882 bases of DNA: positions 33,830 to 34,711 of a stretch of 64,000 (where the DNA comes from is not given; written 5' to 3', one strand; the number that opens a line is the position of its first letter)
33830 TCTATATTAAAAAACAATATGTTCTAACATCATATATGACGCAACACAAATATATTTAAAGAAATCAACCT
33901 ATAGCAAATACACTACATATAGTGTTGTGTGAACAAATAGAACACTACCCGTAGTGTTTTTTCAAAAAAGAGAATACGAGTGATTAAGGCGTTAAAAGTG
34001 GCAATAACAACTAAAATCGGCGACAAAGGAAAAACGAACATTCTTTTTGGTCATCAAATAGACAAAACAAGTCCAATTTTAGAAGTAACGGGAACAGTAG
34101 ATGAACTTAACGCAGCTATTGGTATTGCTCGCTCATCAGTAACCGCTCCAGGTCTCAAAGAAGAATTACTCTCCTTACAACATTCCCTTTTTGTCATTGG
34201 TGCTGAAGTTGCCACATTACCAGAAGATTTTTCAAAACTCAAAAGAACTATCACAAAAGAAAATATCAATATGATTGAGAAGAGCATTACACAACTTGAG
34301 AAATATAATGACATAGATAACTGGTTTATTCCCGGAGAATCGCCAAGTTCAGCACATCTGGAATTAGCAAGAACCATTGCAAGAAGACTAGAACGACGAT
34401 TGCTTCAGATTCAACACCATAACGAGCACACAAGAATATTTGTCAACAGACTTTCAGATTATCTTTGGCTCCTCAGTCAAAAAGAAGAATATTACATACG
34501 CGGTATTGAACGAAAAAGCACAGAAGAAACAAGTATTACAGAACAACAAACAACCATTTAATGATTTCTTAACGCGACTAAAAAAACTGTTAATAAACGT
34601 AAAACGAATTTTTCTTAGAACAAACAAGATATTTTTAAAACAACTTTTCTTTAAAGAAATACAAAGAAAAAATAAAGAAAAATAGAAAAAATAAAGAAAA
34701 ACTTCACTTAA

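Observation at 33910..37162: Bacterial-type tandem NrdR-box operators in front of an archaeal class II RNR and a cobalamin adenosyltransferase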

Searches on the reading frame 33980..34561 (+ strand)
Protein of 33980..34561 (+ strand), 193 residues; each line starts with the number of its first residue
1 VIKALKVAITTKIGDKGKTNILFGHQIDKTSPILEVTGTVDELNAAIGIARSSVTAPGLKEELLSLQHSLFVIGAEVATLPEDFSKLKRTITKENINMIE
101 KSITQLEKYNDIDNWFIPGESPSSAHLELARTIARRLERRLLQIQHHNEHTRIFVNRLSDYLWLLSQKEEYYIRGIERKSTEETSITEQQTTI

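Call 7: search_protein_families(library=pfam, proteins=[window:33980-34561:+])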
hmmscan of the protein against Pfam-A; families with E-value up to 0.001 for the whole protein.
window:33980-34561:+ (193 aa): 1 family
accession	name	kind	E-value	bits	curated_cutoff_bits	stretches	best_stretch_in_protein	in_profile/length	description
PF01923.23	Cob_adeno_trans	-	1.6e-43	149.2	24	1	9-166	1-168/171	Cobalamin adenosyltransferase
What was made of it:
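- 33998..34561 (+): pduO, PduO-type ATP:cob(I)alamin adenosyltransferase (alternative start GTG 33980). Pfam Cob_adeno_trans 1.6e-43 (call 7).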

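Call 14: find_encoding_contigs(protein=window:33980-34561:+, flank=10000, max_places=10)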
Protein window:33980-34561:+ (193 aa): no gene with exactly this product is on record in the collection.

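Call 72: search_protein_families(library=ncbifam, proteins=[window:33998-34561:+], max_evalue=0.00001)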
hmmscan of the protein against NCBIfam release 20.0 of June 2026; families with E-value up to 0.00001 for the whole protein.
window:33998-34561:+ (187 aa): 1 family
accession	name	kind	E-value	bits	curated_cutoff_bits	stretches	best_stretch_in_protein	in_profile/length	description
TIGR00636.1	PduO_Nterm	equivalog_domain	1.2e-42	145.5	108.45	1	4-161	1-157/171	cob(I)yrinic acid a,c-diamide adenosyltransferase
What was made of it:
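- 33998..34561 (+): TIGR00636 145.5 bits, above the cut-off of 108 (call 72).
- On PduO-type ATP:cob(I)alamin adenosyltransferase: Pfam PF01923 gives 1.6e-43 (calls 7, 72).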
